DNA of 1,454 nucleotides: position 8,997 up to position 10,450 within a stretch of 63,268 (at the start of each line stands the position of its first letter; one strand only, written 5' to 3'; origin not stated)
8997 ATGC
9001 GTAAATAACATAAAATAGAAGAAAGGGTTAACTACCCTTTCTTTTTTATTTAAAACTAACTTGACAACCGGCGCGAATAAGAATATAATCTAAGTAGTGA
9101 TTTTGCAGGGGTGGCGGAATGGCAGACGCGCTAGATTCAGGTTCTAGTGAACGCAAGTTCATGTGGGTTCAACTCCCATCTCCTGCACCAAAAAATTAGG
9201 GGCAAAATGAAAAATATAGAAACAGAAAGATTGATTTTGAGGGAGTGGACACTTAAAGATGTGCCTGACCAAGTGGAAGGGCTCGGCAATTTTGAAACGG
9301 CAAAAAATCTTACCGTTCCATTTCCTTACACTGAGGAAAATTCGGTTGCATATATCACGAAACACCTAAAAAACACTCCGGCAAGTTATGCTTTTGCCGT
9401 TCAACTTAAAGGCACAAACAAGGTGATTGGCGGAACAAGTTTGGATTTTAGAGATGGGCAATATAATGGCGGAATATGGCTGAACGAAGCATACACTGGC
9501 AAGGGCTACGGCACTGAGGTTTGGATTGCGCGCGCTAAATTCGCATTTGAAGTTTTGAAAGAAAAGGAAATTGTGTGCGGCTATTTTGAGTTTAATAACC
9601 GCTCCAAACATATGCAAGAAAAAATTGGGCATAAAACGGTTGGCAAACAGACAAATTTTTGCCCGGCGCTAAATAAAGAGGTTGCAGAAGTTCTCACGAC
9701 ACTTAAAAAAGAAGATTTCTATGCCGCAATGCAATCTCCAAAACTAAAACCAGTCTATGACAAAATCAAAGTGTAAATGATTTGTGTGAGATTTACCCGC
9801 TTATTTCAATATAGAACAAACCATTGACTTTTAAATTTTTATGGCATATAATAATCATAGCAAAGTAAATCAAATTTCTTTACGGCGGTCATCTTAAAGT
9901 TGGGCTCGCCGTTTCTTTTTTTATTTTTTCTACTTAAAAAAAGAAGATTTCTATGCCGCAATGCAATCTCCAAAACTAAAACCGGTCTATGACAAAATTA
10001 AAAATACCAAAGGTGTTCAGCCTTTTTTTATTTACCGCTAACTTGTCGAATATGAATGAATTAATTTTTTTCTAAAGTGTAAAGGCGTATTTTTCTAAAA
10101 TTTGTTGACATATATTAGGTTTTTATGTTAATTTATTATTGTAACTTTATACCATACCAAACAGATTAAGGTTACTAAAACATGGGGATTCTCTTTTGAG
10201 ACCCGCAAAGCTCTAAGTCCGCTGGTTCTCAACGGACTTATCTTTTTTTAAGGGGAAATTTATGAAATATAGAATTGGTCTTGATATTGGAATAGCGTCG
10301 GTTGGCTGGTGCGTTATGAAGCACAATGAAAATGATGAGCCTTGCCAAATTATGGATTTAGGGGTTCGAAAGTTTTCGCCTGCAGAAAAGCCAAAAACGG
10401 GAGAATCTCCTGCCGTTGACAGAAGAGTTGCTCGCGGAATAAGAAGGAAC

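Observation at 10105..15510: Complete, compact type II-C CRISPR-Cas9 locus with an uncharacterised 1098-aa Cas9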

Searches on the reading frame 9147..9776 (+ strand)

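Call 6: search_protein_families(library=pfam, proteins=[window:9147-9776:+])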
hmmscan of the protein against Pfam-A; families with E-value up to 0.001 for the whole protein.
window:9147-9776:+ (209 aa): 2 families
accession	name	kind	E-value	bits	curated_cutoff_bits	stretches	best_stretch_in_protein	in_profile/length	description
PF13302.13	Acetyltransf_3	-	1.2e-19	71.8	25.4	1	28-161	1-136/138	Acetyltransferase (GNAT) domain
PF00583.31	Acetyltransf_1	-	5.6e-06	27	20.7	1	63-161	16-115/116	Acetyltransferase (GNAT) family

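Call 7: search_protein_families(library=ncbifam, proteins=[window:9147-9776:+])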
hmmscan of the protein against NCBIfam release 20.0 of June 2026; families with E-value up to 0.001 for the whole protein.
window:9147-9776:+ (209 aa): 0 families

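Call 66: search_protein_families(library=padloc, proteins=[window:9207-9776:+], max_evalue=0.001)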
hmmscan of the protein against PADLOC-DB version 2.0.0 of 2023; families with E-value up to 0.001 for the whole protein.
window:9207-9776:+ (189 aa): 0 families

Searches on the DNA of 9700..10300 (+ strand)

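Call 76: search_rna_families(source=window, start=9700, end=10300, threshold=evalue, max_evalue=5)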
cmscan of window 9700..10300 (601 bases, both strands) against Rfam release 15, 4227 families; matches with E-value up to 5: 5.
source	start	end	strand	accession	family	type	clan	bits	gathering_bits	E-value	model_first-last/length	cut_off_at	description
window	9888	9926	+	RF01384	InvR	Gene;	-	19.5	60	0.39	1-91/91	no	Invasion gene-associated RNA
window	10106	10177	-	RF03149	RAGATH-12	Gene; sRNA;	-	19.3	75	0.21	1-78/78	no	RAGATH-12 RNA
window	9780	9866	-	RF01443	S_pombe_snR91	Gene; snRNA; snoRNA; HACA-box;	-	17.8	50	1.6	1-144/144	no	small nucleolar RNA snR91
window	9863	9956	+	RF02555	hveRNA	Gene; rRNA;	-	17.6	90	3.9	1-124/124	no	mt-5S-like H. vermiformis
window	10174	10250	+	RF00115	McaS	Gene; sRNA;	CL00106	16.8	42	2.6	1-96/96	no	McaS/IsrA RNA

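Call 79: build_rna_model(alignment_id=A1)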
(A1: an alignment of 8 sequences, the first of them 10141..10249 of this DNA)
Model R1 built from alignment A1 (8 sequences, 122 columns); structure: RNAalifold consensus.
model positions 112; base pairs 24; branch points 2; effective number of sequences 1.25; information 0.59 bits per position. Calibrated on 0.2 Mb of random sequence (short: E-values are rough).
structure used (alignment columns):
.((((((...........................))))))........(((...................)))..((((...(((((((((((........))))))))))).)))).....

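Call 80: search_with_rna_model(model_id=R1, sources=[window, L001, L002, L004, L005, L006, L007, L009, L011, L014, L015, L016, L017, L018, L019, L020, L021, L022, L023, L024, L025, L026, L027, L028, L029, L030, L031, L032, L033, L034, L035, L036, L037], max_evalue=0.01, make_alignment=true)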
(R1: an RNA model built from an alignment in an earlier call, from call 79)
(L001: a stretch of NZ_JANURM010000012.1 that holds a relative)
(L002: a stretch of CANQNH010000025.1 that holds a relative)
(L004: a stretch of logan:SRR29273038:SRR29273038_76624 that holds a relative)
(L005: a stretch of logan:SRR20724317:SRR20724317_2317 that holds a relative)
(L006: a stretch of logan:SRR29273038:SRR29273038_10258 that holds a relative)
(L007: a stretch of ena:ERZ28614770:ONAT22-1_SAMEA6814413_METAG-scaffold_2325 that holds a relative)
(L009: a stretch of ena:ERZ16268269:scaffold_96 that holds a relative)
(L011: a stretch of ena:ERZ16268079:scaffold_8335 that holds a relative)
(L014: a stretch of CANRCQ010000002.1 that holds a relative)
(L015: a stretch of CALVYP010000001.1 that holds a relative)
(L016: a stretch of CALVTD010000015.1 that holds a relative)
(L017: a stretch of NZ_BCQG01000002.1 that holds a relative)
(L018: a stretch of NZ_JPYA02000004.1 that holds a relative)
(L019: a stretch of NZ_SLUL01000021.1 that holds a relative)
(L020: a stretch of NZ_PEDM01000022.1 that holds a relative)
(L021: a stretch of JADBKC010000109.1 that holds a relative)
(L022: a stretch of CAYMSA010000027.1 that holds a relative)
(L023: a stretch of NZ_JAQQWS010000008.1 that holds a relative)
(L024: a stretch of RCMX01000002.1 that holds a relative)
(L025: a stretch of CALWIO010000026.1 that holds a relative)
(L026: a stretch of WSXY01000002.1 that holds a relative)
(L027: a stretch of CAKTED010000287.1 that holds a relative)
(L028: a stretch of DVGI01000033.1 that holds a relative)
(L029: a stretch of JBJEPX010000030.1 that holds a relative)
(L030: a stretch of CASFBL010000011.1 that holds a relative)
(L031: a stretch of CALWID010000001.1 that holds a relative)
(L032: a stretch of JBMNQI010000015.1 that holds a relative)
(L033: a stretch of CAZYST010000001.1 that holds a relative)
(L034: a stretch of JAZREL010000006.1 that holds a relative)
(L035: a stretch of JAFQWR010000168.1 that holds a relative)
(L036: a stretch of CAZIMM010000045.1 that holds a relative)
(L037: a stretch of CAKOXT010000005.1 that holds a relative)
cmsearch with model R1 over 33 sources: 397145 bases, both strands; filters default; matches with E-value up to 0.01: 47.
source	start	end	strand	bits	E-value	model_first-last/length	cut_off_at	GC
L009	4876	4988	+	118.5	7.9e-21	1-112/112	no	0.39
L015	722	834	+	118.5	7.9e-21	1-112/112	no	0.39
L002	5881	5989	+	118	1e-20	1-112/112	no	0.38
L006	4755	4864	+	117.2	1.4e-20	1-112/112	no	0.37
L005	5821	5931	+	116.8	1.8e-20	1-112/112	no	0.37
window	10141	10248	+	116.3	2.2e-20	1-112/112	no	0.39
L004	1340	1451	+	116.1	2.5e-20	1-112/112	no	0.39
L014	7647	7758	-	116.1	2.5e-20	1-112/112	no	0.39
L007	4820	4926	+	108.2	9.1e-19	1-112/112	no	0.37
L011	323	436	+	104.4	5.2e-18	1-112/112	no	0.35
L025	4416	4516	+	65.3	3.3e-10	1-112/112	no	0.38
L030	4419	4516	+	64.4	5.1e-10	1-112/112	no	0.38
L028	4415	4515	+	63.7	6.8e-10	1-112/112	no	0.4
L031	4417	4512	+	54.4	4.9e-08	1-112/112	no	0.39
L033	4318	4436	+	42.3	1.3e-05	1-112/112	no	0.29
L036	4393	4490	+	42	1.4e-05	1-112/112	no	0.44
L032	4426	4523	+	39.9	3.9e-05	1-112/112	no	0.47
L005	10555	10652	+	37.3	0.00012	1-112/112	no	0.29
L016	130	203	-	37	0.00015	1-112/112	no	0.27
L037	4302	4420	+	37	0.00015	1-112/112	no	0.34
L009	10150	10227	+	36.1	0.00022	1-112/112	no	0.28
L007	9669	9746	+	36.1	0.00022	1-112/112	no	0.31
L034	10087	10180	-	35.9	0.00024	1-112/112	no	0.38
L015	5471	5551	+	35.8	0.00025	1-112/112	no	0.28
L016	1765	1855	-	35.6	0.00028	1-112/112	no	0.29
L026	4393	4481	+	34.5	0.00047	1-112/112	no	0.54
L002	11800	11921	+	33.7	0.00066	1-112/112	no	0.33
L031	9106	9180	+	33.5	0.00073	1-112/112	no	0.32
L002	10942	11018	+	32.9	0.00094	1-112/112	no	0.3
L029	4331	4404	+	31.9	0.0016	1-112/112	no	0.28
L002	11732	11797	+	31.7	0.0016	1-112/112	no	0.26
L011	5038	5113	+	31.7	0.0017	1-112/112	no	0.22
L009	9622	9672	+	31.6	0.0018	1-112/112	no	0.22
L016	1514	1591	-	31.3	0.002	1-112/112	no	0.31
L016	724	801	-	31.3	0.002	1-112/112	no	0.29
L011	6028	6104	+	30.4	0.003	1-112/112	no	0.32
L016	1594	1657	-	30.3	0.0032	1-112/112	no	0.23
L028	8061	8128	+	30.2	0.0034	1-112/112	no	0.28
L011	6278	6346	+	29.6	0.0043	1-112/112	no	0.28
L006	8232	8267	+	29.6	0.0045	1-36/112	3'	0.28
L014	1355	1432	-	29.4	0.0048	1-112/112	no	0.26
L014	1969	2026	-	28.8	0.0064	1-112/112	no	0.28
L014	1630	1695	-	28.7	0.0067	1-112/112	no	0.27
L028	8519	8596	+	28.7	0.0068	1-112/112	no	0.28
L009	10616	10690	+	28.3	0.0081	1-112/112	no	0.31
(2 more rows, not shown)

Alignment A4: 47 matches aligned to the model, 197 columns, each read 5' to 3' on its own strand. Consensus structure (alignment columns), stored with it:
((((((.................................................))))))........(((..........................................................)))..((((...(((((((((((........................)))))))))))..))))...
